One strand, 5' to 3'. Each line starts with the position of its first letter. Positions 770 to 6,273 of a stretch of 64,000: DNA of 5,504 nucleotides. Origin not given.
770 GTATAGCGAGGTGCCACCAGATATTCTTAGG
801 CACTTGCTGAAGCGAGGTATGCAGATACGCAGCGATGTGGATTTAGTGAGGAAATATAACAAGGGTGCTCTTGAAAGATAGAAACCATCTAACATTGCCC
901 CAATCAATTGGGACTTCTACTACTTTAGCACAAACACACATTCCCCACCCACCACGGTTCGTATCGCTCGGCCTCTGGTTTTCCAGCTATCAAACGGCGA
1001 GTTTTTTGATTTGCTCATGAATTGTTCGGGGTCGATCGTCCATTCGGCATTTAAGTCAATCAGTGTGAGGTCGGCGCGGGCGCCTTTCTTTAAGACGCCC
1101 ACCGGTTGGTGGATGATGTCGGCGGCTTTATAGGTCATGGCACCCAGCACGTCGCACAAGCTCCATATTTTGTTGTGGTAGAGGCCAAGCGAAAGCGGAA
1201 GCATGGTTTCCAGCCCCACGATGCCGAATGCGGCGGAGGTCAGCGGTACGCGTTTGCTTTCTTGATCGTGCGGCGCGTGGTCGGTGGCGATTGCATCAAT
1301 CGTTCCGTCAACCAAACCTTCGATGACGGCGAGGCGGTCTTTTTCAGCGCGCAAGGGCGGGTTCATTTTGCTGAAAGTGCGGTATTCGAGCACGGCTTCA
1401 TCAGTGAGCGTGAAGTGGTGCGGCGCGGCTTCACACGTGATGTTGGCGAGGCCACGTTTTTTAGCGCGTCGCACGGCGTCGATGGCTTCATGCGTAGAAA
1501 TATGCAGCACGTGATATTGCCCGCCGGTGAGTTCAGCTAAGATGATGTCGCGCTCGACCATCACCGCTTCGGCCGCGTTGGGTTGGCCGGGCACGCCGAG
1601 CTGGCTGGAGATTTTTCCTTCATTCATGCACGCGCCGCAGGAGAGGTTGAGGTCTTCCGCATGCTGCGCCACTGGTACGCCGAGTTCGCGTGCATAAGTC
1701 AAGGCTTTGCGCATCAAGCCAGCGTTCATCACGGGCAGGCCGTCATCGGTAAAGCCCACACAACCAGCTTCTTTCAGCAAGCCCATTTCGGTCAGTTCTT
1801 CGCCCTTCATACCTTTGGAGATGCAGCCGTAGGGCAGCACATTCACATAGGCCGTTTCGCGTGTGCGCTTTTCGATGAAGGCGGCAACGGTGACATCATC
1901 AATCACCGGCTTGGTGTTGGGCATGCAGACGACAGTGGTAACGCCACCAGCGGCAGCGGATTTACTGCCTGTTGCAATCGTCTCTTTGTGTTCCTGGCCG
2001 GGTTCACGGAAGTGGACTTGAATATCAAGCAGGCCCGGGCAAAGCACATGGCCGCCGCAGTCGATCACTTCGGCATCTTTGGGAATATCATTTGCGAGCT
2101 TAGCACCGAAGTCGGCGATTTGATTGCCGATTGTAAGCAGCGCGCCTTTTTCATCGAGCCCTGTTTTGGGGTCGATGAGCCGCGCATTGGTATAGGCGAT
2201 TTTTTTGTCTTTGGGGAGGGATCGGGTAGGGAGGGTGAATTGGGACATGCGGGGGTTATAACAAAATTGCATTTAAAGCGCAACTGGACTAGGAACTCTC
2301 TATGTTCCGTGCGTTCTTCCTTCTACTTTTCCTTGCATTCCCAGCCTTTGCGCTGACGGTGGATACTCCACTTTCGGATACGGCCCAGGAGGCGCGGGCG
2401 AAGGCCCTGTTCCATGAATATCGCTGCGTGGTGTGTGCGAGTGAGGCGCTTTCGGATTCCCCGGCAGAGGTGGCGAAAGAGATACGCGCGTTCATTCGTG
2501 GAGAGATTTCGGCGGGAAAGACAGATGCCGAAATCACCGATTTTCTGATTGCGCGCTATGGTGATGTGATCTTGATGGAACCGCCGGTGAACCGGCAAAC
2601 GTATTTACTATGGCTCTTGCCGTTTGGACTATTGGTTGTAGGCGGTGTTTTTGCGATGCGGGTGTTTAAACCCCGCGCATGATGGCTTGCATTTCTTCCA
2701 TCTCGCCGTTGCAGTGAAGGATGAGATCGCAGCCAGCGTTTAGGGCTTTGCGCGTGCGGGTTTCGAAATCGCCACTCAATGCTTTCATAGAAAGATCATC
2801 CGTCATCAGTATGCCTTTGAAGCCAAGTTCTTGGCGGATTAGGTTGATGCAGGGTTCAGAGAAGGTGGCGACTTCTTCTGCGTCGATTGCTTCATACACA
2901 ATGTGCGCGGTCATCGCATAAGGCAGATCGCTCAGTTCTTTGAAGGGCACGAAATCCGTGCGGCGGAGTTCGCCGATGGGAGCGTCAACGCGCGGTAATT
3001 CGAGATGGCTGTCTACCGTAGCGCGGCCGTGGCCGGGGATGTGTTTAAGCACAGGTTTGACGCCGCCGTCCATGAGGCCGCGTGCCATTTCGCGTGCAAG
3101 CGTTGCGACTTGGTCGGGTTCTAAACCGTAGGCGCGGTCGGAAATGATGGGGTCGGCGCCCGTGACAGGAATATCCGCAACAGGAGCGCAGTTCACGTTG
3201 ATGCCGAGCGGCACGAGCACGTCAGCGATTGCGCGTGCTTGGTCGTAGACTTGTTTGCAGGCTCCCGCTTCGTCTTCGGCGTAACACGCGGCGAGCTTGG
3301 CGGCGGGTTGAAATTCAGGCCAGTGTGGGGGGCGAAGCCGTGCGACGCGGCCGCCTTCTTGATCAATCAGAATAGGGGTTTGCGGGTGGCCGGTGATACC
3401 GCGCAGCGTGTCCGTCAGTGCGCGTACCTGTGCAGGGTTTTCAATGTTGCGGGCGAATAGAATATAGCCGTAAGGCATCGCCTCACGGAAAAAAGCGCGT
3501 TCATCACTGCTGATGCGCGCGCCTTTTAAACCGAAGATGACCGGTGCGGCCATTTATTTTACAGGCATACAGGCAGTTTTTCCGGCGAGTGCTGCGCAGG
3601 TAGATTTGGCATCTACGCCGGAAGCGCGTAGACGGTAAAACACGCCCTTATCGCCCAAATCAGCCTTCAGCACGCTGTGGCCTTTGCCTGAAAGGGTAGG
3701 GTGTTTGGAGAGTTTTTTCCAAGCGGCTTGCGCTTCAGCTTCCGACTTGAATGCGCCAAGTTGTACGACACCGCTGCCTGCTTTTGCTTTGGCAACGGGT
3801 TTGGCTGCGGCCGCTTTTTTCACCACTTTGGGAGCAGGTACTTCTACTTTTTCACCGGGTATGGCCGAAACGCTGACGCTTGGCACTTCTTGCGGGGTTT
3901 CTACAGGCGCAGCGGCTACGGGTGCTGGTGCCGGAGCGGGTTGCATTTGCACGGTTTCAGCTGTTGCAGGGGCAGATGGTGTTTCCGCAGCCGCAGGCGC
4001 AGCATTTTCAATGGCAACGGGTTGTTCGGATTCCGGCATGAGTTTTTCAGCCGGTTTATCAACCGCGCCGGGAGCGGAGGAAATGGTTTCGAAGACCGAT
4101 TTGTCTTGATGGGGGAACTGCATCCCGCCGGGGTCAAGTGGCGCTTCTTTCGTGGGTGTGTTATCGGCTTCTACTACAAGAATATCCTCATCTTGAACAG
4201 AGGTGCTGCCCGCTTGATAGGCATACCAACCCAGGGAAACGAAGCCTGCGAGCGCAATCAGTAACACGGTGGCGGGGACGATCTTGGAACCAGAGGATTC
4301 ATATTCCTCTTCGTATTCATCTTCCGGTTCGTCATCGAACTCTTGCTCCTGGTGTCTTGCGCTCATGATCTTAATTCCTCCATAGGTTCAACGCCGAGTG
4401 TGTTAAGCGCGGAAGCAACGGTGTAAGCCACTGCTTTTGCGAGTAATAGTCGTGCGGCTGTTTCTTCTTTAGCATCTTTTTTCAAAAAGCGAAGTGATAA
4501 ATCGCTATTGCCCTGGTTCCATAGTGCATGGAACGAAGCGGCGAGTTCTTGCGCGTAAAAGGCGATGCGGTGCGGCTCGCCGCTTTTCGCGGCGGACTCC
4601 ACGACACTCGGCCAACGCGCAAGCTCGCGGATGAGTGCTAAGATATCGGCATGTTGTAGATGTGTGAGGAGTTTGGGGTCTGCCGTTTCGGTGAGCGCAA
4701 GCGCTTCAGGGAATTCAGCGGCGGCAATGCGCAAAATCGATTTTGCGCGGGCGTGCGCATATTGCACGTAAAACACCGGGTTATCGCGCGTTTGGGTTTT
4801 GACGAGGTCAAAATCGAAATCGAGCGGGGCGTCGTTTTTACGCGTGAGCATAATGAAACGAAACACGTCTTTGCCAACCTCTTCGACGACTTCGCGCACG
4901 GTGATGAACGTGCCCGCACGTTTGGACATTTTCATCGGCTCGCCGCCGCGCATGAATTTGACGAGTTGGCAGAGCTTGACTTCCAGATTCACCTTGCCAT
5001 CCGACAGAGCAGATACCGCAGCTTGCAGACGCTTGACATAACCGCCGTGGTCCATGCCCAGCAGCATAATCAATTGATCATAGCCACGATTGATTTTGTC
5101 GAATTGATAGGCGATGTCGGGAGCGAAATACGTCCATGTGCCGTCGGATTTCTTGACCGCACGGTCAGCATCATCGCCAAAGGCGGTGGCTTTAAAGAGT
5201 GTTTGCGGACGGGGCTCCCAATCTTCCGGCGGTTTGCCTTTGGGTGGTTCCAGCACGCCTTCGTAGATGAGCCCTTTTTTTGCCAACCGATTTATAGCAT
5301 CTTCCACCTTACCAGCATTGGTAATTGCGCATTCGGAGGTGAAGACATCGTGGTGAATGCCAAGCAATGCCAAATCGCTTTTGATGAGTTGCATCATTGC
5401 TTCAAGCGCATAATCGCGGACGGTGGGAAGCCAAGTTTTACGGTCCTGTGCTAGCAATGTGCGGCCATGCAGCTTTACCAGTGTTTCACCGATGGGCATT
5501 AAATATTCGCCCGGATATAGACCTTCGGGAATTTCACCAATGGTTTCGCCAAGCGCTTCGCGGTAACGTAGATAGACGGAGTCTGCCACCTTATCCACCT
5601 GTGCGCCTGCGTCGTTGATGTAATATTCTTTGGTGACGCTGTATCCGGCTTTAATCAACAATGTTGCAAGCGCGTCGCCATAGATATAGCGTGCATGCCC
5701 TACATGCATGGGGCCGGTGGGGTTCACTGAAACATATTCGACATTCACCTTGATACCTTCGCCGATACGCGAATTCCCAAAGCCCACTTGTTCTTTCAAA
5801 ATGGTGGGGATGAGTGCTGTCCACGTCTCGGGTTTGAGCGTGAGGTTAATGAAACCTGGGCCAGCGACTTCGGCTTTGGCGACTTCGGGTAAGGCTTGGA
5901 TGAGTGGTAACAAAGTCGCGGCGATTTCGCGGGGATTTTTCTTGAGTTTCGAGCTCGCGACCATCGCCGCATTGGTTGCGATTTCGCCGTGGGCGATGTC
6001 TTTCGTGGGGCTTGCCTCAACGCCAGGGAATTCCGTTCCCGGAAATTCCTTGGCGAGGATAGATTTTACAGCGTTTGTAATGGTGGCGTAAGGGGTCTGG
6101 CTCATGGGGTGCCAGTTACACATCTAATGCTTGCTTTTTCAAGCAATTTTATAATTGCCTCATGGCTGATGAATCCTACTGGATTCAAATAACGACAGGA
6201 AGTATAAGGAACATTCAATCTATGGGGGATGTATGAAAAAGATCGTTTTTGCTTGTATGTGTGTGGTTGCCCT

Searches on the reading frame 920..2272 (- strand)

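Call 15: search_protein_families(library=ncbifam, proteins=[window:920-2272:-], max_evalue=0.00001)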
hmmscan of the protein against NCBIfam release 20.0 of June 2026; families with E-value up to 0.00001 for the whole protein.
window:920-2272:- (450 aa): 36 families (the best 25 are shown)
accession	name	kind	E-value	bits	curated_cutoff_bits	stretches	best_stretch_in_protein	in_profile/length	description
NF006558.0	PRK09059.1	equivalog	2.3e-147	491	645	1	23-448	3-428/430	dihydroorotase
NF006837.0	PRK09357.1-2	equivalog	2.9e-131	438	575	1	45-447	21-422/428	dihydroorotase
NF006844.0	PRK09357.2-5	equivalog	1.2e-128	429.7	701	1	25-447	4-420/422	dihydroorotase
NF006845.0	PRK09357.2-6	equivalog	1.2e-128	429.4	728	1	24-447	2-425/428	dihydroorotase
TIGR00857.1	pyrC_multi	subfamily_domain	2.4e-127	425.3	279.05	1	45-446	8-408/412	dihydroorotase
NF006839.0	PRK09357.1-4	equivalog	1.6e-122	409.2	576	1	28-447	5-420/422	dihydroorotase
NF006836.0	PRK09357.1-1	equivalog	4.6e-119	397.9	538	1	40-446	14-423/432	dihydroorotase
NF006841.0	PRK09357.2-2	equivalog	1.4e-117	392.9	640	1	59-448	29-418/421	dihydroorotase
NF006842.0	PRK09357.2-3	equivalog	5e-114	381.3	695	1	25-440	3-431/440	dihydroorotase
NF006843.0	PRK09357.2-4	equivalog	2.2e-113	379.4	786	1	65-446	39-419/431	dihydroorotase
NF005791.0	PRK07627.1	equivalog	3.3e-105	352.5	442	1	24-447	2-422/425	dihydroorotase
NF006838.0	PRK09357.1-3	equivalog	1.2e-96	324.2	644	1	24-446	2-420/423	dihydroorotase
NF005614.0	PRK07369.1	equivalog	7.1e-85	285.3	456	1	28-440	7-417/419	dihydroorotase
NF002668.0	PRK02382.1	equivalog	2.6e-81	273.5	452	1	51-432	22-397/436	dihydroorotase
NF005751.0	PRK07575.1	equivalog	2.9e-68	230.4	529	1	25-447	5-420/440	dihydroorotase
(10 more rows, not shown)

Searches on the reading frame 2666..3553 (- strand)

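Call 15: search_protein_families(library=ncbifam, proteins=[window:2666-3553:-], max_evalue=0.00001)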
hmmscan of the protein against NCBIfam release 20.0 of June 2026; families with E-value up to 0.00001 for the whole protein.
window:2666-3553:- (295 aa): 2 families
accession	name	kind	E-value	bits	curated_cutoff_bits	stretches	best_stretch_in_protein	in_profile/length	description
NF003740.0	PRK05337.1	equivalog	8.9e-67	225.6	207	1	3-289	3-289/340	beta-N-acetylhexosaminidase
NF052329.1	XyloArabinsidase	equivalog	2.8e-08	32.3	1050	1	102-279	126-306/750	beta-xylosidase/alpha-l-arabinosidase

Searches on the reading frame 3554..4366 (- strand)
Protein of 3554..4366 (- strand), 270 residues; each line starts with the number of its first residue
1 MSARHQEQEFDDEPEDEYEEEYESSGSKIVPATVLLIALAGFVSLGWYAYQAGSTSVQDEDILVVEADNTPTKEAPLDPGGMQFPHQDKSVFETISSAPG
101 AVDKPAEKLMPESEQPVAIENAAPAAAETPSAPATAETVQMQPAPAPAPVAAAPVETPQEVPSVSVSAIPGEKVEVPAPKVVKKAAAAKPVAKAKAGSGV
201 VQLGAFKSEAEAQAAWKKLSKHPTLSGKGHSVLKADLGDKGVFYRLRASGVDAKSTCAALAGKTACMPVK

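Call 15: search_protein_families(library=ncbifam, proteins=[window:3554-4366:-], max_evalue=0.00001)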
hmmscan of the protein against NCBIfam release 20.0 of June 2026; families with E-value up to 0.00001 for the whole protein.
window:3554-4366:- (270 aa): 1 family
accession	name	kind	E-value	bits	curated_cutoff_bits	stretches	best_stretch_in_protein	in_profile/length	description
NF050813.1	CellDivFtsNCaul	equivalog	9.8e-09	35.8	300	1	75-260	83-254/268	cell division protein FtsN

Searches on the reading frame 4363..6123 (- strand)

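Call 15: search_protein_families(library=ncbifam, proteins=[window:4363-6123:-], max_evalue=0.00001)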
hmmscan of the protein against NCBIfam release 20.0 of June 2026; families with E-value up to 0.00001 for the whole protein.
window:4363-6123:- (586 aa): 7 families
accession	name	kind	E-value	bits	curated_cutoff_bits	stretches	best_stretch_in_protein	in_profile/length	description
TIGR00456.1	argS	equivalog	4.4e-97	325.8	261.65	1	15-583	5-568/569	arginine--tRNA ligase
NF002447.0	PRK01611.3-4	equivalog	3.3e-50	171.1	460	2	17-344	11-322/613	arginine--tRNA ligase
NF002446.0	PRK01611.3-3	equivalog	4.4e-42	144.2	399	2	411-583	479-635/636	arginine--tRNA ligase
NF045898.1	ArgS_rel_codon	equivalog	3.7e-30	105.5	340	2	411-580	170-323/327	ArgS-related anticodon-binding protein NrtL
TIGR00435.1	cysS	equivalog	3.9e-09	36.1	340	1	397-506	264-375/466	cysteine--tRNA ligase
TIGR00467.1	lysS_arch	equivalog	3.3e-06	25.9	147.55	0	395-444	271-320/515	lysine--tRNA ligase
TIGR00398.1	metG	equivalog_domain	6.1e-06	25.2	336.35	0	396-446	325-374/530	methionine--tRNA ligase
